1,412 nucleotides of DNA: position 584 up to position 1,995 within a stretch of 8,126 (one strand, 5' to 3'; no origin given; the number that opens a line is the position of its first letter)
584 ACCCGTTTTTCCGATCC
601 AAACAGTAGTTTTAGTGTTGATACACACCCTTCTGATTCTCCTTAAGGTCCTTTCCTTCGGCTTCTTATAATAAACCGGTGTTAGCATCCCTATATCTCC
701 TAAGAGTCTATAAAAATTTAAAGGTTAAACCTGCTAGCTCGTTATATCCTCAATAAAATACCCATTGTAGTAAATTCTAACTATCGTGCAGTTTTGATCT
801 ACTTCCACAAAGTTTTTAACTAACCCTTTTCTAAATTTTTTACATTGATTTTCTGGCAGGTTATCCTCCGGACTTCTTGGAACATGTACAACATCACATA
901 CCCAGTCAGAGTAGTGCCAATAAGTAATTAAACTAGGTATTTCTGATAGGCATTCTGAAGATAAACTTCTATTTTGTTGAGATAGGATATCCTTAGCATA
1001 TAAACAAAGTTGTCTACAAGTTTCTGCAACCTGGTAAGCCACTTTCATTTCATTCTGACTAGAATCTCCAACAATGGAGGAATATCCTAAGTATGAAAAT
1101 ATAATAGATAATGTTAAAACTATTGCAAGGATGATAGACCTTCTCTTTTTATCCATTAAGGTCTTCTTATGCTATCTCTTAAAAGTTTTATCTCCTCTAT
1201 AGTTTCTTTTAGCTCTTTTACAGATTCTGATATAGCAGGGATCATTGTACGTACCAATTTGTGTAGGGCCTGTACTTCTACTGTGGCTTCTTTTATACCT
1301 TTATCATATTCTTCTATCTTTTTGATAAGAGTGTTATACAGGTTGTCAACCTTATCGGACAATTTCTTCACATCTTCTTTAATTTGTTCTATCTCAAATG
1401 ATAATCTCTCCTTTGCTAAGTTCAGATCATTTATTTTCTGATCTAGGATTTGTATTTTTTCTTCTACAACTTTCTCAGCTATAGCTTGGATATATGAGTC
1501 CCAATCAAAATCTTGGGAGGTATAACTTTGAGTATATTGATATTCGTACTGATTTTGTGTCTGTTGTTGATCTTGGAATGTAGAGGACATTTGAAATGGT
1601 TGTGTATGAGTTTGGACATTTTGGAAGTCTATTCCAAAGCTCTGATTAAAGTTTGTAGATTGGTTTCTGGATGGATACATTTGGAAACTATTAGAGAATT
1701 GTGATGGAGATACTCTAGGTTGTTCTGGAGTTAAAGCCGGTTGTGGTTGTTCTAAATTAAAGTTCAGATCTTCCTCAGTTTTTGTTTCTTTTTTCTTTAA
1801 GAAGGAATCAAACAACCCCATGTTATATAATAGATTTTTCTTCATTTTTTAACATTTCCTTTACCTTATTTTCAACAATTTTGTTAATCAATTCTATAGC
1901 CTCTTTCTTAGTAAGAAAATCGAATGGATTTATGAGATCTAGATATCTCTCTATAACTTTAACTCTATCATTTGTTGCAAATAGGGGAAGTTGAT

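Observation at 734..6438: Divergent two-operon locus: FlaI/PilB-like ATPase and FlaJ/TadC-like platform facing a coiled-coil / Gln-rich / Cys-rich-ectoprotein trio; candidate non-canonical type IV filament-related machine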

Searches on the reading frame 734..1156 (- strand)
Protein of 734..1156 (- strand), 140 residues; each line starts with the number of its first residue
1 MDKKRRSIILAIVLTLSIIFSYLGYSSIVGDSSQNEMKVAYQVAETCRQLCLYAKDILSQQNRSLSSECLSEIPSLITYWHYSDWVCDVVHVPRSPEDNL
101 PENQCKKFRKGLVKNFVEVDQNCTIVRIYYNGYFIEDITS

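Call 3: search_protein_families(library=pfam, proteins=[window:734-1156:-], max_evalue=0.1)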
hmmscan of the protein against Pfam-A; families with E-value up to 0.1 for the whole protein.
window:734-1156:- (140 aa): 0 families

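Call 4: search_protein_families(library=ncbifam, proteins=[window:734-1156:-], max_evalue=0.1)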
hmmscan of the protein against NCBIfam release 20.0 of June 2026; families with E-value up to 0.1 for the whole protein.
window:734-1156:- (140 aa): 0 families

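Call 79: search_protein_representatives(protein=window:734-1156:-)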
Query: 140 residues. Proteins with E-value up to 0.001 (for the whole library): 405; up to 1e-10: 52; up to 1e-30: 1. The best 150 are listed.
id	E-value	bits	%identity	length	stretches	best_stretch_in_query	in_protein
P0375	5.8e-71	252.8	80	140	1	1-139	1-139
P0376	2.0e-24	102.2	47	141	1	4-136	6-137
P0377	1.2e-19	86.7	46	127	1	7-133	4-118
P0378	1.1e-16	77.2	39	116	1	11-129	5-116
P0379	3.1e-16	75.7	45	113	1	9-129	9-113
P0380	6.6e-16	74.6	49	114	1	7-127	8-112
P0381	1.1e-15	73.9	42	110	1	22-127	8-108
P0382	2.4e-14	69.5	35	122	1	9-127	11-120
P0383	4.7e-14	68.6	39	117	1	9-129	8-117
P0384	5.4e-14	68.4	40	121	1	40-128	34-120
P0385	6.5e-14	68.2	41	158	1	32-129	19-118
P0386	9.4e-14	67.6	39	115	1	15-127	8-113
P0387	2.1e-13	66.5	33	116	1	25-130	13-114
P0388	2.4e-13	66.3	42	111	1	9-129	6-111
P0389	3.5e-13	65.8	43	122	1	2-128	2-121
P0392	4.1e-13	65.6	51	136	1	37-127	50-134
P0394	1.0e-12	64.3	61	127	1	69-129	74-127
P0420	7.3e-11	58.3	42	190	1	45-127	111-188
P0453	1.2e-09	54.3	53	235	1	44-128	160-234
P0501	1.5e-08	50.8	29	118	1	7-127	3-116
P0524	5.5e-08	49.0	52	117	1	84-127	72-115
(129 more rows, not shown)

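Call 83: search_protein_families(library=pfam, proteins=[P0376, P0378, P0385, P0387, P0392, P0394, P0420, P0453, P0501, P0524], max_evalue=0.1)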
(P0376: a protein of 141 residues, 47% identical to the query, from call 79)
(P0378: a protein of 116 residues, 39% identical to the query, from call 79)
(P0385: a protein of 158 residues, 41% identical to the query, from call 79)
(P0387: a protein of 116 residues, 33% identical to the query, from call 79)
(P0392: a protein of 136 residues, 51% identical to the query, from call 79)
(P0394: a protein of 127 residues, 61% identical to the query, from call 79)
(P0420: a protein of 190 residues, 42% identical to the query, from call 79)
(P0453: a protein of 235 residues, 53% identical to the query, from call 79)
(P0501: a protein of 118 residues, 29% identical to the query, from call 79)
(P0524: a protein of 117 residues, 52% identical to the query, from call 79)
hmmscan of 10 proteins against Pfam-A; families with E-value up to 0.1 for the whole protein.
P0376 (141 aa): 0 families

P0378 (116 aa): 2 families
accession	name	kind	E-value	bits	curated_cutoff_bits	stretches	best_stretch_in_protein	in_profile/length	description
PF07843.16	DUF1634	-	0.042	14.4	27.5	1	8-33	9-36/102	Protein of unknown function (DUF1634)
PF20712.2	CyanoTRADDas_TM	-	0.073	13.6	24.3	1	6-29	15-39/68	Cyanobacterial TRADD-N associated 2-Transmembrane domain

P0385 (158 aa): 0 families

P0387 (116 aa): 0 families

P0392 (136 aa): 1 family
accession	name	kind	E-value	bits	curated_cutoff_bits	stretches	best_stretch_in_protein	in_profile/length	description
PF05836.17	Chorion_S16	-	0.038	14.7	25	1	39-130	12-102/108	Chorion protein S16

P0394 (127 aa): 0 families

P0420 (190 aa): 0 families

P0453 (235 aa): 0 families

P0501 (118 aa): 1 family
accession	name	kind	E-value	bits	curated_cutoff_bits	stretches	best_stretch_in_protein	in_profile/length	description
PF08139.17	LPAM_1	-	0.048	14.6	20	1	1-18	1-17/18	Prokaryotic membrane lipoprotein lipid attachment site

P0524 (117 aa): 1 family
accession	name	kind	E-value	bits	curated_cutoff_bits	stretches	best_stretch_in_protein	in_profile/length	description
PF20404.3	DUF6694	-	0.087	13.7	24.3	0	10-47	2-39/102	Family of unknown function (DUF6694)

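Call 84: list_cluster_members(proteins=[P0376, P0378, P0385, P0387, P0392, P0394, P0420, P0453, P0501, P0524])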
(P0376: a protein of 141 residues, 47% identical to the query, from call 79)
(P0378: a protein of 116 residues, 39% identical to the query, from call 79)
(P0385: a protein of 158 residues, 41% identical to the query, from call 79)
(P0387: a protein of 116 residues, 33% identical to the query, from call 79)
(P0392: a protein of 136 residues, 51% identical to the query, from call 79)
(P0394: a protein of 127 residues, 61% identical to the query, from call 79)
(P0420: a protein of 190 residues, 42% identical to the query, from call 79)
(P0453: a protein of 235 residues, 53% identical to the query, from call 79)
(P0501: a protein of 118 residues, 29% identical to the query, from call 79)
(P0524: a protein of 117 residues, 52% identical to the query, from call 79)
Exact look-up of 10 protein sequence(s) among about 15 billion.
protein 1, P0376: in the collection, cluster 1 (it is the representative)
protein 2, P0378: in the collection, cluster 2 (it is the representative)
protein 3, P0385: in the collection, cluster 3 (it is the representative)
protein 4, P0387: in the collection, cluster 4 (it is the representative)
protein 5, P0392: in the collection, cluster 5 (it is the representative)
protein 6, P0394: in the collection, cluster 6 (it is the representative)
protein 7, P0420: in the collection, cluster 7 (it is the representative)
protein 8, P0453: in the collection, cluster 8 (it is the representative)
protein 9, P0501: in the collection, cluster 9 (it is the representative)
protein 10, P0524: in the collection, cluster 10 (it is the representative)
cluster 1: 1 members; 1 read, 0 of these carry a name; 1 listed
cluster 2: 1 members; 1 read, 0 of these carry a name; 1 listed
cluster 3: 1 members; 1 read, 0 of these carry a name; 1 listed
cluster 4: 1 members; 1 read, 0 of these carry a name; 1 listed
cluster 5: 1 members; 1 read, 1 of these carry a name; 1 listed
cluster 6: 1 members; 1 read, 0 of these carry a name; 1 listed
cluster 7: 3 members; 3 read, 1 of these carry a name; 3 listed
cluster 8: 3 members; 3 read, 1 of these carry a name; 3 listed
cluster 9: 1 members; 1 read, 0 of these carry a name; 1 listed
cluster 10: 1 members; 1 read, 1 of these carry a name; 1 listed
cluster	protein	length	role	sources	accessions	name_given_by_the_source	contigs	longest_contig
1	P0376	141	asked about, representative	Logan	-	-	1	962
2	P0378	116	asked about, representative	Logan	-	-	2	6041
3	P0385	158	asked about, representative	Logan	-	-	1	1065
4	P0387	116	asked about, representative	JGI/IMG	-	-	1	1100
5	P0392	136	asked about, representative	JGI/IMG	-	hypothetical protein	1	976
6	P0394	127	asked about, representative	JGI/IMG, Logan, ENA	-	-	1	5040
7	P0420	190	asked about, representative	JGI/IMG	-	-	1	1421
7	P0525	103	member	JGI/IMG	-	hypothetical protein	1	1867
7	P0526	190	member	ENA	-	-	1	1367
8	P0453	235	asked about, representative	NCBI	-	-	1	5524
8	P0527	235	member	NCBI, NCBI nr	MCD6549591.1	hypothetical protein J7K41_02710 [Candidatus Micrarchaeota archaeon] | hypothetical protein [Candidatus Micrarchaeota archaeon]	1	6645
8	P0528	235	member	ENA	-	-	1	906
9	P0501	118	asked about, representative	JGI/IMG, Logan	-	-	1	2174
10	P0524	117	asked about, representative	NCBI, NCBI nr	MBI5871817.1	hypothetical protein HZB88_01910 [archaeon] | hypothetical protein [archaeon]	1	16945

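Call 97: predict_structure(alignment_id=A9)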
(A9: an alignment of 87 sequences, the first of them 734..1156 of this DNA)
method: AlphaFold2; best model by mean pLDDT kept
length: 140 residues; sequences in the alignment: 87
mean_pLDDT: 91.7   pTM: 0.74
mean pLDDT of the five models: 91.7, 91.1, 91.1, 90.8, 90.0
residues with pLDDT >= 90: 109; 70-90: 23; 50-70: 8; < 50: 0
segments of 3 or more residues with pLDDT < 50: none
pLDDT, mean of each block of 10 residues (from residue 1): 82 93 69 89 98 95 93 96 98 94 96 98 97 86
secondary structure, 60 per line:
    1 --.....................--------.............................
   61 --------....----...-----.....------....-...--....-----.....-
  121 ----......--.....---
elements in order: H3-23 H32-60 E85-89 H96-99 H106-109 E115-119 E125-130 E133-137

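Call 99: fold_search(model_id=the predicted structure, library=pdb)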
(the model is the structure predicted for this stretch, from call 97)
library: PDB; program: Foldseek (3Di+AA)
matches with E <= 10: 32; with E <= 0.001: 0
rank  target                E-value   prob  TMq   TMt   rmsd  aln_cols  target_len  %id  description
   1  5iip_B                3.2e+00  0.06  0.21  0.25  10.6        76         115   16  Staphylococcus aureus OpuCA (released 2016-08-24)
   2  2nye_A                4.2e+00  0.04  0.20  0.20   6.0        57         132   16  Crystal structure of the Bateman2 domain of yeast Snf4 (released 2006-12-12)
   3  1gvn_B                4.4e+00  0.04  0.16  0.09   6.6        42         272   17  Crystal Structure of the Plasmid Maintenance System epsilon/zeta: Meachnism of toxin inactivation and toxin function (released 2003-01-29)
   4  2as0_A                4.7e+00  0.03  0.23  0.11  12.0       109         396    6  Crystal Structure of PH1915 (APC 5817): A Hypothetical RNA Methyltransferase (released 2005-09-20)
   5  5iip_A                4.7e+00  0.03  0.17  0.20   6.0        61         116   16  Staphylococcus aureus OpuCA (released 2016-08-24)
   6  5ks7_A                5.0e+00  0.03  0.20  0.22  11.6       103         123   11  Crystal structure of Listeria monocytogenes OpuCA CBS domain dimer in complex with cyclic-di-AMP (released 2016-07-20)
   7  5xmb_B                5.3e+00  0.02  0.17  0.10  11.2        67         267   13  Mycobacterium tuberculosis Pantothenate kinase mutant F247A (released 2018-05-16)
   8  5xmb_A                5.7e+00  0.05  0.15  0.08   2.8        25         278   12  Mycobacterium tuberculosis Pantothenate kinase mutant F247A (released 2018-05-16)
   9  3oco_A                5.7e+00  0.04  0.19  0.19   6.4        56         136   14  The crystal structure of a Hemolysin-like protein containing CBS domain of Oenococcus oeni PSU (released 2010-10-06)
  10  2b78                  5.7e+00  0.04  0.24  0.11  12.7       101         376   12  A putative sam-dependent methyltransferase from Streptococcus mutans (released 2006-10-31)
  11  4maf_B                6.1e+00  0.03  0.13  0.05   3.0        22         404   32  Soybean ATP Sulfurylase (released 2014-03-12)
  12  8qqt_H                6.4e+00  0.04  0.18  0.07   4.9        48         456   12  Mycobacterium smegmatis inosine monophosphate dehydrogenase (IMPDH) ATP+ppGpp-bound form, compressed (released 2024-08-14)
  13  1gvn_D                6.4e+00  0.03  0.16  0.09   6.4        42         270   17  Crystal Structure of the Plasmid Maintenance System epsilon/zeta: Meachnism of toxin inactivation and toxin function (released 2003-01-29)
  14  7qdx_B                6.9e+00  0.04  0.18  0.07   3.9        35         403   17  bacterial IMPDH chimera (released 2023-06-14)
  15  1nlz_E                7.3e+00  0.03  0.15  0.08   8.8        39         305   20  Crystal structure of unliganded traffic ATPase of the type IV secretion system of helicobacter pylori (released 2003-05-06)
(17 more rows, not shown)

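Call 119: search_protein_families(library=padloc, proteins=[window:734-1156:-], max_evalue=0.01)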
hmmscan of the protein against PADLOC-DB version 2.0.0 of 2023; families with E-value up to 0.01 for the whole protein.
window:734-1156:- (140 aa): 0 families

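Call 120: search_protein_families(library=phrogs, proteins=[window:734-1156:-], max_evalue=0.01)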
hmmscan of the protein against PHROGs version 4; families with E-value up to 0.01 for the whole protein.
window:734-1156:- (140 aa): 0 families

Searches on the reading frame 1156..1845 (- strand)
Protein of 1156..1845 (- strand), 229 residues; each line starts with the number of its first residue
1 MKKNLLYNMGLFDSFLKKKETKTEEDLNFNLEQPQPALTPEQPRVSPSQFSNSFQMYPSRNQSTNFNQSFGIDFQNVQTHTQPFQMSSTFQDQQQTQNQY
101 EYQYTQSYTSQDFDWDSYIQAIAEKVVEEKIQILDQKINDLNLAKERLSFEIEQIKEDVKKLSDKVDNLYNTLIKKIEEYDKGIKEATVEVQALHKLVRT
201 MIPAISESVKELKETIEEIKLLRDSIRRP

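Call 3: search_protein_families(library=pfam, proteins=[window:1156-1845:-], max_evalue=0.1)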
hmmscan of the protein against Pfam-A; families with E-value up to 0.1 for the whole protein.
window:1156-1845:- (229 aa): 9 families
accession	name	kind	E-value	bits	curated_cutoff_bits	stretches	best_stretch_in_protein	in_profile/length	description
PF17072.10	Spike_torovirin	-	0.005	15.3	35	1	147-216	892-957/1272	Torovirinae spike glycoprotein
PF04513.17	Baculo_PEP_C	-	0.0054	17.2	38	1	125-173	63-108/140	Baculovirus polyhedron envelope protein, PEP, C terminus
PF25764.1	KIF21A_4th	-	0.0068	16.5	33.1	1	125-222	57-150/183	KIF21A-like domain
PF25450.1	Rab11-FIP3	-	0.013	16.2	31.9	1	127-183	59-115/125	Rab11-FIP3-like domain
PF05531.17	NPV_P10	-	0.014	16.3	29.8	1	154-220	8-62/75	Nucleopolyhedrovirus P10 protein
PF00038.26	Filament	-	0.029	14.5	40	1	95-195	174-276/313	Intermediate filament protein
PF07889.17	DUF1664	-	0.082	13.4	34.6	0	126-172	63-109/124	Protein of unknown function (DUF1664)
PF06419.17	COG6_N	-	0.091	13.4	27.4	0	173-224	31-82/114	Conserved oligomeric complex COG6, N-terminal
PF04102.17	SlyX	-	0.098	13.8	30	1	127-171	8-52/67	SlyX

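Call 4: search_protein_families(library=ncbifam, proteins=[window:1156-1845:-], max_evalue=0.1)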
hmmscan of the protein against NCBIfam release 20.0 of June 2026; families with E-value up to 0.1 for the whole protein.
window:1156-1845:- (229 aa): 8 families
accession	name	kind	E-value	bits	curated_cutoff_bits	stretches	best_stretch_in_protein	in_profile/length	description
TIGR04523.1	Mplasa_alph_rch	subfamily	0.00051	18.1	270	1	126-227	558-658/745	helix-rich protein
NF038218.1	IcmG_DotF_IVB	equivalog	0.0056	16.4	200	1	86-194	74-185/266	type IVB secretion system protein IcmG/DotF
NF045487.1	ASRP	equivalog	0.0088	14.7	300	1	127-224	367-463/593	archaea-specific SMC-related protein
TIGR04527.1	mycoplas_twoTM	subfamily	0.013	15.2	125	1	103-220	44-160/248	MG_279/MG_280 family protein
NF004431.0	PRK05771.2-5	equivalog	0.013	14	851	1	90-222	131-265/649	V-type ATP synthase subunit I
NF045780.1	TrlF_fam_ATP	equivalog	0.014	14.1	350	1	88-223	419-678/944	TrlF family AAA-like ATPase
NF004955.0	PRK06299.1-5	equivalog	0.029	12.6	878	1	111-202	401-486/566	30S ribosomal protein S1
NF043073.1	MMSYN1_0195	equivalog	0.076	11.1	1250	1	92-196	348-448/1021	spermidine/putrescine ABC transporter permease/substrate-binding protein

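Call 51: find_homologous_proteins(query=A2, max_evalue=0.01)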
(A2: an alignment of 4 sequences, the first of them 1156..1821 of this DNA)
Query A2 (4 sequences) (221 aa, profile of the alignment): 400 proteins with E <= 0.01 among 3312 candidates; the best 120 are listed.
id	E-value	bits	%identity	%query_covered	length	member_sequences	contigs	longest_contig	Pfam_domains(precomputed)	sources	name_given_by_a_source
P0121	2.6e-99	349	100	100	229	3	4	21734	-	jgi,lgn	-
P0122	2.8e-79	284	26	46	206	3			-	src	-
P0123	2.0e-75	271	55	62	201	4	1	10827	-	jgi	-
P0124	3.0e-73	264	23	46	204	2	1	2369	-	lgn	-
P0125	3.4e-61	225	-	-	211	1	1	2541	-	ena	-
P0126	5.5e-59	218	-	-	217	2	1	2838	-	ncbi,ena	-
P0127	8.7e-59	217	59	52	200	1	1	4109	PF05565.17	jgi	-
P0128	6.9e-58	214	-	-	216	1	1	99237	-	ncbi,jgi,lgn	-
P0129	1.2e-57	213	59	52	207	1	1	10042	-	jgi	-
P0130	2.0e-57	212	-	-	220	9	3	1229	-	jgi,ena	-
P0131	2.1e-57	212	59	52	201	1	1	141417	PF05565.17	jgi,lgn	-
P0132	2.5e-57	212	-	-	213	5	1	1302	-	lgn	-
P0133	6.5e-57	211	-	-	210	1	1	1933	-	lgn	-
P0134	6.6e-57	211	23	46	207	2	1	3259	-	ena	-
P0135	9.3e-57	210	-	-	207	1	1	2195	-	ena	-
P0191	7.3e-50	188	47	51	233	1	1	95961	-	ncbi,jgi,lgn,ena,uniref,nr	ncbi:hypothetical protein [Candidatus Nanobsidianus stetteri]|jgi:DNA-binding ferritin-like protein|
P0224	8.2e-48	181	42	79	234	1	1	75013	-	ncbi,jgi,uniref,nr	ncbi:Uncharacterized protein Nst1_445 [Candidatus Nanobsidianus stetteri]|uniref:Uncharacterized pro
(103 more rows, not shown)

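Call 63: list_cluster_members(proteins=[P0224, P0191, P0010, P0014, P0024, P0017, P0016, P0006])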
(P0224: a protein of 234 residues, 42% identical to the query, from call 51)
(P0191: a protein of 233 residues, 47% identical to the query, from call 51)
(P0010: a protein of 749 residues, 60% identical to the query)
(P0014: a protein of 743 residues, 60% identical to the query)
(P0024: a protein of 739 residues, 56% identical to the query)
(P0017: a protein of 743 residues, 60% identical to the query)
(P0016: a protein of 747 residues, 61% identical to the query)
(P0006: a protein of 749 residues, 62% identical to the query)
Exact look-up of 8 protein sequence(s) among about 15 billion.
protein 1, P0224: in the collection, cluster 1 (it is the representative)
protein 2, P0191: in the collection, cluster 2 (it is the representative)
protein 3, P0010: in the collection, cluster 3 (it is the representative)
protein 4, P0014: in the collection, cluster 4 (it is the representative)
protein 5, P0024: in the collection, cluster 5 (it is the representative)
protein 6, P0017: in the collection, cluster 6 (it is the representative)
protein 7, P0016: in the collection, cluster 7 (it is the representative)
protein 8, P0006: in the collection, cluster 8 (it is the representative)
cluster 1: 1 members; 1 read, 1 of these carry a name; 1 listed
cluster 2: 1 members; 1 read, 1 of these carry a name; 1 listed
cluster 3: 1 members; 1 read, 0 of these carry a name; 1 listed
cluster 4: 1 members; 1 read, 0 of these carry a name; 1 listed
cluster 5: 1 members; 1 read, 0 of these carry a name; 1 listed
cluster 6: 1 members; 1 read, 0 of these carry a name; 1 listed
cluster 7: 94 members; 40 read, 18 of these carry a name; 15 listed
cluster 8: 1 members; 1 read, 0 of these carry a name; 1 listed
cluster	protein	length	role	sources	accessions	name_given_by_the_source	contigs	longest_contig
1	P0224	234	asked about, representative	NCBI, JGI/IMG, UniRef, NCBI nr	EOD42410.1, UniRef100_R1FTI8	Uncharacterized protein Nst1_445 [Candidatus Nanobsidianus stetteri] | Uncharacterized protein n=1 Tax=Nanobsidianus stetteri TaxID=1294122 RepID=R1FTI8_NANST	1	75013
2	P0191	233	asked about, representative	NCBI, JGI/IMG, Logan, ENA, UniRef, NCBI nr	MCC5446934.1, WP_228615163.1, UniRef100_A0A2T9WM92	hypothetical protein [Candidatus Nanobsidianus stetteri] | DNA-binding ferritin-like protein | Uncharacterized protein n=1 Tax=Nanobsidianus stetteri TaxID=1294122 ...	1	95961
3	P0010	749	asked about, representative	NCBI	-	-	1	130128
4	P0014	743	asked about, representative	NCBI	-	-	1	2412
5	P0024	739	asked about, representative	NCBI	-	-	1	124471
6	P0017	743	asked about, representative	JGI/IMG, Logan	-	-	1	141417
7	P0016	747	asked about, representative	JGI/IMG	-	-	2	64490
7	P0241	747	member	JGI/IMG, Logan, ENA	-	type IV secretory pathway ATPase VirB11/archaellum biosynthesis ATPase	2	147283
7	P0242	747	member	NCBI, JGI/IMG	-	type IV secretory pathway ATPase VirB11/archaellum biosynthesis ATPase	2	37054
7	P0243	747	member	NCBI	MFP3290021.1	MAG: type II/IV secretion system ATPase subunit [Candidatus Nanopusillus acidilobi]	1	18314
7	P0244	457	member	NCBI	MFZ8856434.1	MAG: hypothetical protein ACO2OX_04590, partial [Candidatus Nanopusillus sp.]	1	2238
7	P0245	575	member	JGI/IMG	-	type IV secretory pathway ATPase VirB11/archaellum biosynthesis ATPase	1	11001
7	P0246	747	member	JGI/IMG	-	type IV secretory pathway ATPase VirB11/archaellum biosynthesis ATPase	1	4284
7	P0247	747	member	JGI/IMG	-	type IV secretory pathway ATPase VirB11/archaellum biosynthesis ATPase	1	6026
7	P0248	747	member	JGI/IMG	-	type IV secretory pathway ATPase VirB11/archaellum biosynthesis ATPase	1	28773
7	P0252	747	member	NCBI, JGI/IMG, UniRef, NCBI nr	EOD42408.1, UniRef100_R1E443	Type IV secretory pathway, VirB11 component [Candidatus Nanobsidianus stetteri] | Type IV secretory pathway, VirB11 component n=1 Tax=Nanobsidianus stetteri TaxID=1294122 ...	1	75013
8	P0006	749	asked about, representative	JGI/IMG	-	-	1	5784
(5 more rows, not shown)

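Call 119: search_protein_families(library=padloc, proteins=[window:1156-1821:-], max_evalue=0.01)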
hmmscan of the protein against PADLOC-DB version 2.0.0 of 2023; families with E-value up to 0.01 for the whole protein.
window:1156-1821:- (221 aa): 5 families
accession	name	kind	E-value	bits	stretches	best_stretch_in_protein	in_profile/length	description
PDLC00602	ZorA1|ZorA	-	0.00035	17.5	1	113-218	409-517/648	MotA/ExbB/TolQ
PDLC00006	DruC1|DruC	-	0.00038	17.1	1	118-218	193-292/626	Unknown function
PDLC03863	LmuB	-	0.0026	14.5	1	113-219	198-296/610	-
PDLC01055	HerA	-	0.0053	13.6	1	128-205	276-353/532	Type III coevolved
PDLC00503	JetC1|JetC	-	0.0093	12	0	119-218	670-769/1146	DUF3584 domain; MukB-like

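Call 120: search_protein_families(library=phrogs, proteins=[window:1156-1821:-], max_evalue=0.01)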
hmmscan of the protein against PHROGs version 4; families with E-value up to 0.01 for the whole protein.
window:1156-1821:- (221 aa): 5 families
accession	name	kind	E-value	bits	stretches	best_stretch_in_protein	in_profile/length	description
phrog_20228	-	unknown function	0.00014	22.9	1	134-172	4-44/58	-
phrog_36002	-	unknown function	0.0036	19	1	121-194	4-76/78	-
phrog_5553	-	unknown function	0.004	18.4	0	121-185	28-95/114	-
phrog_1637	-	unknown function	0.0044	16.4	1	114-214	230-326/661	-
phrog_7025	-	tail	0.0044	15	1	47-217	1281-1451/2880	tail length tape measure protein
